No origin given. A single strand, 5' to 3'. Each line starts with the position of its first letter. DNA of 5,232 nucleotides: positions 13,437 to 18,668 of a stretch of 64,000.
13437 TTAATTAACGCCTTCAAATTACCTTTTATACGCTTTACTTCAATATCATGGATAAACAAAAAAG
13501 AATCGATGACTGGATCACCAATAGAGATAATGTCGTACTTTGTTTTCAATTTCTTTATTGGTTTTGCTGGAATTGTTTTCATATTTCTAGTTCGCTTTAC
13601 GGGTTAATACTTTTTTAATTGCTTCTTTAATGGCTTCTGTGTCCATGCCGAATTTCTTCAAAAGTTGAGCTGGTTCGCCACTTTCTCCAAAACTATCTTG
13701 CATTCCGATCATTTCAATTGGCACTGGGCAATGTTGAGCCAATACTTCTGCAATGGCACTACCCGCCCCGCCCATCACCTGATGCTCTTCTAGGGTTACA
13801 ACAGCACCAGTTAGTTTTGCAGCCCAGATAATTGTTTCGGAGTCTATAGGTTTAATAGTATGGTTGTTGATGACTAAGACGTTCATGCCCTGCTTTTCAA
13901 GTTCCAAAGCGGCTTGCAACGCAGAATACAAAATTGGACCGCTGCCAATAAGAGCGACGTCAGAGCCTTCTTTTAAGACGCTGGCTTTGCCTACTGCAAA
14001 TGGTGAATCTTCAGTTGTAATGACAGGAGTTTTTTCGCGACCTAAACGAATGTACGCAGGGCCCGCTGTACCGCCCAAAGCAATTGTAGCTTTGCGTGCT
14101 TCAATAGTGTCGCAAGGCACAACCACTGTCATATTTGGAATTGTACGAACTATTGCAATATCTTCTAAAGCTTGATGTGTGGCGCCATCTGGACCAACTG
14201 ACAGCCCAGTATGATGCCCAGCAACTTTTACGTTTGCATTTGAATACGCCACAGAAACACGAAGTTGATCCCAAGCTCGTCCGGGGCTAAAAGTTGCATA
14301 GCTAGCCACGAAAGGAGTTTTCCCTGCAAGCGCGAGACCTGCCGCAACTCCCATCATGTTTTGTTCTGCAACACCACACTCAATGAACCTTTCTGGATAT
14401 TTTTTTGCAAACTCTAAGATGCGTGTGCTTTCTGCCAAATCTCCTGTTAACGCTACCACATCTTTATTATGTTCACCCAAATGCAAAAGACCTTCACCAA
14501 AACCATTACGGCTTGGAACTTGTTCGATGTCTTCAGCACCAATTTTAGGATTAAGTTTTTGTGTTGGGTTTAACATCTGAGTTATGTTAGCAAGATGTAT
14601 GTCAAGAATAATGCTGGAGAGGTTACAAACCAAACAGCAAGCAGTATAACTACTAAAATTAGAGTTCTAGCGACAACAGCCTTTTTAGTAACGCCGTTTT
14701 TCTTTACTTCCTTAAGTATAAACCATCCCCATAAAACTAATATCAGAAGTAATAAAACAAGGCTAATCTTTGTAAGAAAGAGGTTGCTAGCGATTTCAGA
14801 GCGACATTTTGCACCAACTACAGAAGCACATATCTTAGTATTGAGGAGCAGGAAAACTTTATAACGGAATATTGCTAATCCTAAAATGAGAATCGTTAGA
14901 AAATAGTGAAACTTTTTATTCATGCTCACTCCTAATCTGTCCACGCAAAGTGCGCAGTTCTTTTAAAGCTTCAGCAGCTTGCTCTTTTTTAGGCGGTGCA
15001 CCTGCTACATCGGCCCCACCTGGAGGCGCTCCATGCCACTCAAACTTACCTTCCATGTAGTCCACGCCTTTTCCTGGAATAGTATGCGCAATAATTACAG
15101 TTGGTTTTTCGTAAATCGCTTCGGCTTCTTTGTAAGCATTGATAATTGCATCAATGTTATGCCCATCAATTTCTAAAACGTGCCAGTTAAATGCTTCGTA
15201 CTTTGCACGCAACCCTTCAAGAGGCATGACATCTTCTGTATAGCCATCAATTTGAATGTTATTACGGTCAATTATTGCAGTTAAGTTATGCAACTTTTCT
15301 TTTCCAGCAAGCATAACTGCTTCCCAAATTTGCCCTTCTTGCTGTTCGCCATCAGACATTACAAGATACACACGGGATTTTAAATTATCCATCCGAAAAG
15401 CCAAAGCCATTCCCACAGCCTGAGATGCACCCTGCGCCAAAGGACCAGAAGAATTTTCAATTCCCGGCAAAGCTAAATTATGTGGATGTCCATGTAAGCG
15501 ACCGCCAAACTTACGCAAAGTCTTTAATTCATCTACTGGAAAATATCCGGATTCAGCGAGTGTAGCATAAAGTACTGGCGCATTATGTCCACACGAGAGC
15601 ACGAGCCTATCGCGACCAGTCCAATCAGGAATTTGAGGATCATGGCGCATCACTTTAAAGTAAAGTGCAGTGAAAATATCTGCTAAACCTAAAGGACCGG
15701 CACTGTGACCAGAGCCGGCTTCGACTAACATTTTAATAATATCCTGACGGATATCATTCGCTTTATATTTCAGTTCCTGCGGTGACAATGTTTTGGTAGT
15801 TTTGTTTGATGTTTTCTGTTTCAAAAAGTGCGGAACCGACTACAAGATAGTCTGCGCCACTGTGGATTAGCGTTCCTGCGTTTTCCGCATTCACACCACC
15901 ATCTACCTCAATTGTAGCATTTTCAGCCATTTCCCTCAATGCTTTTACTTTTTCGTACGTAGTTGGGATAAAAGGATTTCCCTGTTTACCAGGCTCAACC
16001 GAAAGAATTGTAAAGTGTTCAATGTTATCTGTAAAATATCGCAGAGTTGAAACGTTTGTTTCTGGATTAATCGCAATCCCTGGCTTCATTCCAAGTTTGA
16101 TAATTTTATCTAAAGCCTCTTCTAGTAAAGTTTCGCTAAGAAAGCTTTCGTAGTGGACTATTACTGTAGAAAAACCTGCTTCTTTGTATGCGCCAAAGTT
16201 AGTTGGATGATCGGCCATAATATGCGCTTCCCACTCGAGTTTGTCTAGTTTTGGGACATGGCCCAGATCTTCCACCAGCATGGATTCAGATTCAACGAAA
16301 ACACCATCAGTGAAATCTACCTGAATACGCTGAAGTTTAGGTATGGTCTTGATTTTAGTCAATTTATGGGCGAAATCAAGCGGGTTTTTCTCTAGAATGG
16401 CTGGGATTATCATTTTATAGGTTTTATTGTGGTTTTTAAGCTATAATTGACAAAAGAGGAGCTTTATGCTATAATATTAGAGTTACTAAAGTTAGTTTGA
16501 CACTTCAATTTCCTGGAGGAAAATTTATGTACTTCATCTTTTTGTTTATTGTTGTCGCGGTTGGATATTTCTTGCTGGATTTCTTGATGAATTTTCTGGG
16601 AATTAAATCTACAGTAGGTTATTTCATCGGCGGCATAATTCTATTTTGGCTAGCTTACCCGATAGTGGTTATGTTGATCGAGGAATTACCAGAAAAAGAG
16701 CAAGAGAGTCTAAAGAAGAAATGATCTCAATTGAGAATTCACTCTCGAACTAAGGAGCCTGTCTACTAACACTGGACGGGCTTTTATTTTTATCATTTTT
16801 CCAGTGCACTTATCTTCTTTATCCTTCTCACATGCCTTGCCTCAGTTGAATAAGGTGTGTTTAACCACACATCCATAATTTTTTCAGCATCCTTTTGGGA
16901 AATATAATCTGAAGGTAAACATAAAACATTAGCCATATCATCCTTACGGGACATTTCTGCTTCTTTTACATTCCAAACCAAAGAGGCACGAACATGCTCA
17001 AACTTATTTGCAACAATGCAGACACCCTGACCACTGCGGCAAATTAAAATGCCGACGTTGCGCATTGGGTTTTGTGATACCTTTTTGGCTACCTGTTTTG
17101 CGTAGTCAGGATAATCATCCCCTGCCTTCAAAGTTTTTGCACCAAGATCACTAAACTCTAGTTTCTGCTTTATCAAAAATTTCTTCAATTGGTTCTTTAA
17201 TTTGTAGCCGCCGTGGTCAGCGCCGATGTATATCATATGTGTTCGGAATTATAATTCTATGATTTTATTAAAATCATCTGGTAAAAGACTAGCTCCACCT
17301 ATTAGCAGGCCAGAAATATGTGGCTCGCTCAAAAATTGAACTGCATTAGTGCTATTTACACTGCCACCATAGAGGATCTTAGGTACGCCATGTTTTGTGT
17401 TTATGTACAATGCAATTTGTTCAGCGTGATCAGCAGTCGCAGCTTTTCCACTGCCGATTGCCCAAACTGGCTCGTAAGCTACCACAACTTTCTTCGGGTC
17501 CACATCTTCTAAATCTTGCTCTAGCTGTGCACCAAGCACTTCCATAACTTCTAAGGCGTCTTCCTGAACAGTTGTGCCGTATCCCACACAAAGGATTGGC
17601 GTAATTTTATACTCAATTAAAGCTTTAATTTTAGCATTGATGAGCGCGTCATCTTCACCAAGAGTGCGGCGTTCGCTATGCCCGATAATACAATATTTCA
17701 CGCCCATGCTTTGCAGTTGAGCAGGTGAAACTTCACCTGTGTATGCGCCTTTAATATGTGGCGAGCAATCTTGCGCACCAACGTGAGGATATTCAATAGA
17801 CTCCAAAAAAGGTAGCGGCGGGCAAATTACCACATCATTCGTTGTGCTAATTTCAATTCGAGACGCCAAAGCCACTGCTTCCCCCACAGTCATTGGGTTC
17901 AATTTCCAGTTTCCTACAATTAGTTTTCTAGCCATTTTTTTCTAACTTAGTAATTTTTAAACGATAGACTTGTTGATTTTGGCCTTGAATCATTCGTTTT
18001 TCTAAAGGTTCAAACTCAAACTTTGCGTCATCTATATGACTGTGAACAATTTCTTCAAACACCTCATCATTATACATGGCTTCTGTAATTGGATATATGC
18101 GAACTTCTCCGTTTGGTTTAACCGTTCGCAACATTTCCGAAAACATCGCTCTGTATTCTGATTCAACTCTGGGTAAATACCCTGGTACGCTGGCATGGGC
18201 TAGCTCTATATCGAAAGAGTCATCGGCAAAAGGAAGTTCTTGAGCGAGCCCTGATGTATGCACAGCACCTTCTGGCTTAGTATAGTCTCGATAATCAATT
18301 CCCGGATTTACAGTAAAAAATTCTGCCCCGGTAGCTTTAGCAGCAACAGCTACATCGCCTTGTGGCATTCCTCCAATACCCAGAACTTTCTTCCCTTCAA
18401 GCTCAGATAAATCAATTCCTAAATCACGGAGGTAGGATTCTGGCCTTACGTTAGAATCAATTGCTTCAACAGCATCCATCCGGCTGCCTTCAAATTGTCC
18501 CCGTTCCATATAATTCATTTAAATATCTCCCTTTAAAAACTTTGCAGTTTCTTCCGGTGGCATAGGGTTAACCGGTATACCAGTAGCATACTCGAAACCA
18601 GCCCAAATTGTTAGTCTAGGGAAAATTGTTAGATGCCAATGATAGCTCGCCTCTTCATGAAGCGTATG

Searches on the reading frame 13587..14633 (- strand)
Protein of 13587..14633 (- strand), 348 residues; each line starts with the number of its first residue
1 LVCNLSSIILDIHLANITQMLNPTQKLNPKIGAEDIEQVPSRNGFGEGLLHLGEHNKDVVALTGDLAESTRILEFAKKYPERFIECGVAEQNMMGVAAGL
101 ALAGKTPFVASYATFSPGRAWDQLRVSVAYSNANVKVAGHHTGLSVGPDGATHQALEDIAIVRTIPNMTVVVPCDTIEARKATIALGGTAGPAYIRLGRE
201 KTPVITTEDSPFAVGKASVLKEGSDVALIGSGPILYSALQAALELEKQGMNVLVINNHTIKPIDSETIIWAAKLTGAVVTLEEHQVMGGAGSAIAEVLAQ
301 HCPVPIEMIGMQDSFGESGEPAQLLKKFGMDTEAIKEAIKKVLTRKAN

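Call 55: search_protein_families(library=pfam, proteins=[window:13587-14633:-], max_evalue=0.001)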
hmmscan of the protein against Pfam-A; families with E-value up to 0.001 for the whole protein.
window:13587-14633:- (348 aa): 3 families
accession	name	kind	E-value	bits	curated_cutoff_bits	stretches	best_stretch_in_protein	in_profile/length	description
PF02779.29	Transket_pyr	-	5.2e-40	137.4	27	1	39-202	3-172/174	Transketolase, pyrimidine binding domain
PF02780.25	Transketolase_C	-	2.1e-30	105.6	25.9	1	215-335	1-124/124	Transketolase, C-terminal domain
PF22613.1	Transketolase_C_1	-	4.2e-06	27.4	27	1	222-331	10-113/113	Transketolase-like TK C-terminal domain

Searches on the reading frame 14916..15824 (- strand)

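Call 55: search_protein_families(library=pfam, proteins=[window:14916-15824:-], max_evalue=0.001)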
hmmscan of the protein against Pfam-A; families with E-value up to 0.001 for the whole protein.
window:14916-15824:- (302 aa): 3 families
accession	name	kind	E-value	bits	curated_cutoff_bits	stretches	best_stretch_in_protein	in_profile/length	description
PF00456.26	Transketolase_N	-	1.6e-59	202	22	1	22-274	6-269/334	Transketolase, thiamine diphosphate binding domain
PF13292.11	DXP_synthase_N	-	3.1e-13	50.1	21.2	1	5-193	5-176/274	1-deoxy-D-xylulose-5-phosphate synthase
PF00676.26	E1_dh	-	2.9e-06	26.9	22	1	122-236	96-209/300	Dehydrogenase E1 component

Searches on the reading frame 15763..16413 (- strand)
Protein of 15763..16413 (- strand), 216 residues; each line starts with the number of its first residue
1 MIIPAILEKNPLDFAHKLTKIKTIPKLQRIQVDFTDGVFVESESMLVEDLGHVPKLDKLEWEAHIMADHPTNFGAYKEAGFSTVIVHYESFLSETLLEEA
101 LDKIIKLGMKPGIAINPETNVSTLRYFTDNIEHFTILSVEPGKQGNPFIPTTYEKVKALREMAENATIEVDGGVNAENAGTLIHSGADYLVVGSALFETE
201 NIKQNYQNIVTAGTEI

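Call 55: search_protein_families(library=pfam, proteins=[window:15763-16413:-], max_evalue=0.001)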
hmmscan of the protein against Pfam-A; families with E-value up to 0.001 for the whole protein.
window:15763-16413:- (216 aa): 1 family
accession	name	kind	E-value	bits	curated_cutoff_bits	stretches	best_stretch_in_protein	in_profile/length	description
PF00834.25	Ribul_P_3_epim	-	9e-38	130.1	21.1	1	3-197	3-198/198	Ribulose-phosphate 3 epimerase family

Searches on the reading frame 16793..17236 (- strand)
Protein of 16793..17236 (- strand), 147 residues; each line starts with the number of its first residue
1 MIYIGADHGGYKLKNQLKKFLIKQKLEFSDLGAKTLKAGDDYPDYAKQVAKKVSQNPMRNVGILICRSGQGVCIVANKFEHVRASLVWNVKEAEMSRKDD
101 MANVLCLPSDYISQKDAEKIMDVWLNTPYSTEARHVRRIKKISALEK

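Call 55: search_protein_families(library=pfam, proteins=[window:16793-17236:-], max_evalue=0.001)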
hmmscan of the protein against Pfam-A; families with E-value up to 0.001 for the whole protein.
window:16793-17236:- (147 aa): 1 family
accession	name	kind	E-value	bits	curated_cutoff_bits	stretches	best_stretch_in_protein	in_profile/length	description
PF02502.23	LacAB_rpiB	-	6.7e-46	156.1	24.7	1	2-142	1-138/138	Ribose/Galactose Isomerase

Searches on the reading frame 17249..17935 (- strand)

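Call 55: search_protein_families(library=pfam, proteins=[window:17249-17935:-], max_evalue=0.001)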
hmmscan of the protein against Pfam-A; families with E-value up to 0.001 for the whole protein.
window:17249-17935:- (228 aa): 1 family
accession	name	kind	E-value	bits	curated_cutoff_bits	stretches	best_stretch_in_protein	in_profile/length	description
PF00121.24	TIM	-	1.6e-66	224.8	20.1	1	4-227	1-243/245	Triosephosphate isomerase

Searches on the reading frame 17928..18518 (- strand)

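Call 55: search_protein_families(library=pfam, proteins=[window:17928-18518:-], max_evalue=0.001)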
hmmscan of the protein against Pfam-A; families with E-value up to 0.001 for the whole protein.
window:17928-18518:- (196 aa): 1 family
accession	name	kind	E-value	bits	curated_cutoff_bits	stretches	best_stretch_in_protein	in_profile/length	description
PF08241.18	Methyltransf_11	-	0.00018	22.5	21.2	1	88-139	47-93/95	Methyltransferase domain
